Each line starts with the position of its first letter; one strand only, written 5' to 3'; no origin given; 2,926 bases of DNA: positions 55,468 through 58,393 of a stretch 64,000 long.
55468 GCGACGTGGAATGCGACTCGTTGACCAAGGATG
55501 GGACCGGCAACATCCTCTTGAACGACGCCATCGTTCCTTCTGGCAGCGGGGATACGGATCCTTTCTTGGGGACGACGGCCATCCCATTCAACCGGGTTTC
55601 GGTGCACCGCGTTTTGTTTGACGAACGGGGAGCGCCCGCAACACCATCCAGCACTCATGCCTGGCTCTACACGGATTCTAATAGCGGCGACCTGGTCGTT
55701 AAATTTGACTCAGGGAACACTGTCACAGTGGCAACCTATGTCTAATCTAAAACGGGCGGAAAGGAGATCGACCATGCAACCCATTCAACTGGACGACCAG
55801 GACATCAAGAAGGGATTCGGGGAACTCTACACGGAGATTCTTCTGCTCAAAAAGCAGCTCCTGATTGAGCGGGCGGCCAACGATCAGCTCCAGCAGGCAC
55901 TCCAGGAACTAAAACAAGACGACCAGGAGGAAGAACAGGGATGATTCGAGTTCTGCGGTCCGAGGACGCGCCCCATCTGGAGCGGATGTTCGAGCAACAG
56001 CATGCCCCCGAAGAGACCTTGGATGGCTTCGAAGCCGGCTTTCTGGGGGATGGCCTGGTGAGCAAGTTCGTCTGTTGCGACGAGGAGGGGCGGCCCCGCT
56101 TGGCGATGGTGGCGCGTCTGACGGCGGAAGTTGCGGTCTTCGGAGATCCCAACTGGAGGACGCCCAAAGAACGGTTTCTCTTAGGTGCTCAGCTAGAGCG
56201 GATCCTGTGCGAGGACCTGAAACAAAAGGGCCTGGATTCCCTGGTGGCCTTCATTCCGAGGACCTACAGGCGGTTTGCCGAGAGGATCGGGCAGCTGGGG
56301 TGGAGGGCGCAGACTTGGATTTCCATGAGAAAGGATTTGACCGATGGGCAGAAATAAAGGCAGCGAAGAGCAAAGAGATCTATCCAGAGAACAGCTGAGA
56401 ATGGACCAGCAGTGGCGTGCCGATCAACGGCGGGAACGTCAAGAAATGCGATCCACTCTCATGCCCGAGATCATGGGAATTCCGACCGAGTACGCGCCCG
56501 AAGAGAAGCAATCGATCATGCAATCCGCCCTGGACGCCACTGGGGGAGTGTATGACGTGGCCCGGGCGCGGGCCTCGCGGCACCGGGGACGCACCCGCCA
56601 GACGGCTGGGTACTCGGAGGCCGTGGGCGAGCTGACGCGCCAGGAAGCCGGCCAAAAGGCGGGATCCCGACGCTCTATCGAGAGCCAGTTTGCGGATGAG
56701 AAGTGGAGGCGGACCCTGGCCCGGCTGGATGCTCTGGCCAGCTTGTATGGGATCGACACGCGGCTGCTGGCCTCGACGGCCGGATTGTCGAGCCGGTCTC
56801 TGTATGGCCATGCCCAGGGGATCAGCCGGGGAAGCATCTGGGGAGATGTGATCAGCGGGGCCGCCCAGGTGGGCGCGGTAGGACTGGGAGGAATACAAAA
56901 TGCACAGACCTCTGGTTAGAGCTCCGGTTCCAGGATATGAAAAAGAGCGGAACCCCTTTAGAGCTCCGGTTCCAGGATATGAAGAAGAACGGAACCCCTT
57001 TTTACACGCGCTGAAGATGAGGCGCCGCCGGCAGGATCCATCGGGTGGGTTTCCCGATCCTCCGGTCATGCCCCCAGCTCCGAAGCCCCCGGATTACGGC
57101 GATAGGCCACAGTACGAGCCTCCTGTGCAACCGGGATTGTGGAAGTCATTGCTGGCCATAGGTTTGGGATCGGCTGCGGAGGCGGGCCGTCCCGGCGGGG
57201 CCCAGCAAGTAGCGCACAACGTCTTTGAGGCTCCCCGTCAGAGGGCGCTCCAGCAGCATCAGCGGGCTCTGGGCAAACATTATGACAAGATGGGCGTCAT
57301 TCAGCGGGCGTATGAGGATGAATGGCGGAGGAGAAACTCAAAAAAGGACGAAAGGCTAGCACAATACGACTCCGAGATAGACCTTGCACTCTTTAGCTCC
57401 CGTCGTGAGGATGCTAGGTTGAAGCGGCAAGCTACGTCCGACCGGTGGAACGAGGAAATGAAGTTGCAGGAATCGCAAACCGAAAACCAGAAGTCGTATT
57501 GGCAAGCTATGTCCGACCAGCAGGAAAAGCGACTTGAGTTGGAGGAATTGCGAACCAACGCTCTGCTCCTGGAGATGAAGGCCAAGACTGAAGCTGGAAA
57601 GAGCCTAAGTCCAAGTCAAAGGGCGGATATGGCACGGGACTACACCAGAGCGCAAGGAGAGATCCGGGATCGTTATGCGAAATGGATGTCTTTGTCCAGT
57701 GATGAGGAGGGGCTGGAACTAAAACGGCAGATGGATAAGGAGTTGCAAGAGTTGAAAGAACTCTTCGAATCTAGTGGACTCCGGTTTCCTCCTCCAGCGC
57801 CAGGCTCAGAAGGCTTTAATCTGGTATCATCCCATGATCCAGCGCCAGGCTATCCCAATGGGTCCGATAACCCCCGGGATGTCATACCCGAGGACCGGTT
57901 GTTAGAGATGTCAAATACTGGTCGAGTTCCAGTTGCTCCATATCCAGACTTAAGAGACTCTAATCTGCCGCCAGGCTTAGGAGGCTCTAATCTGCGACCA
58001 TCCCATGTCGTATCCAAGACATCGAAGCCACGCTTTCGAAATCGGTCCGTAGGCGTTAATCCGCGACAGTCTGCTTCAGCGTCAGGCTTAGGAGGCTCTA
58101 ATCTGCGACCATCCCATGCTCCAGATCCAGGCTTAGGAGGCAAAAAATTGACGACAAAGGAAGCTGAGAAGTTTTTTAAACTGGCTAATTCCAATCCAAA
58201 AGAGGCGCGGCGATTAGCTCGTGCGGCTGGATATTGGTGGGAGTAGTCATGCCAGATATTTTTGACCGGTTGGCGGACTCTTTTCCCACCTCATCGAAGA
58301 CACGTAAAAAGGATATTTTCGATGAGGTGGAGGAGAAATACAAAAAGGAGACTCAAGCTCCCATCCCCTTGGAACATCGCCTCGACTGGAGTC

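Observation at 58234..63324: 1696-aa virion-region protein combining a ParB/Srx-like domain and an HExxH zincin-like motif: candidate polyvalent ejected protein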

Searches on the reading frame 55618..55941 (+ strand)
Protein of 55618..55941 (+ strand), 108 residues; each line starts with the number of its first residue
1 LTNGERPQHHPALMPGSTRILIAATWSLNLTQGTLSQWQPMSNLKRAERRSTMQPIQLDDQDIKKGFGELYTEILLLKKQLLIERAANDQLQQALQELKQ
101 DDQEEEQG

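Call 89: search_protein_families(library=pfam, proteins=[window:55618-55941:+], max_evalue=0.5)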
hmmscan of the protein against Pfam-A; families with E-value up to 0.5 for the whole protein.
window:55618-55941:+ (108 aa): 1 family
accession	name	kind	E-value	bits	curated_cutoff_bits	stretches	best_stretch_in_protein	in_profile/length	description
PF05501.16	DUF755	-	0.38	11.5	29.1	1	64-105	27-67/122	Domain of unknown function (DUF755)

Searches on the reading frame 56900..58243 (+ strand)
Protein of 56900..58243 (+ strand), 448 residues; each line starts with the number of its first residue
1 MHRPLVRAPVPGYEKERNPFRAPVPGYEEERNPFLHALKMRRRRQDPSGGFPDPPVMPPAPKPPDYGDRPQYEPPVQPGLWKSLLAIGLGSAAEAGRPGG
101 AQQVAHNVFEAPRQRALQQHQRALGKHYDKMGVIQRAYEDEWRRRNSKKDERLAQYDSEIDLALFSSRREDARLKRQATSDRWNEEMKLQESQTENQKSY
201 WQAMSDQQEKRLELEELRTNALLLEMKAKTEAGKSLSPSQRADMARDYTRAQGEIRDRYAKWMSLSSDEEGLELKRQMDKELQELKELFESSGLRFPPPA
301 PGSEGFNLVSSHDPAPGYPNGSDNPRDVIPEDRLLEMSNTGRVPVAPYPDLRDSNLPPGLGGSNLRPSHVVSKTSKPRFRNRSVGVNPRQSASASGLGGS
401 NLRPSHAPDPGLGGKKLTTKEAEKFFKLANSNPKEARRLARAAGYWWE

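Call 9: search_protein_families(library=phrogs, proteins=[window:56900-58243:+], max_evalue=0.001)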
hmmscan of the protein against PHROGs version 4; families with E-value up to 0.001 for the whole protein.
window:56900-58243:+ (448 aa): 0 families

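Call 14: search_protein_families(library=pfam, proteins=[window:56900-58243:+], max_evalue=0.01)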
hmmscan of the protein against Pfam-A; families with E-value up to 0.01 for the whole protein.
window:56900-58243:+ (448 aa): 0 families

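Call 89: search_protein_families(library=pfam, proteins=[window:56900-58243:+], max_evalue=0.5)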
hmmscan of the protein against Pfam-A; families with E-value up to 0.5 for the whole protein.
window:56900-58243:+ (448 aa): 0 families
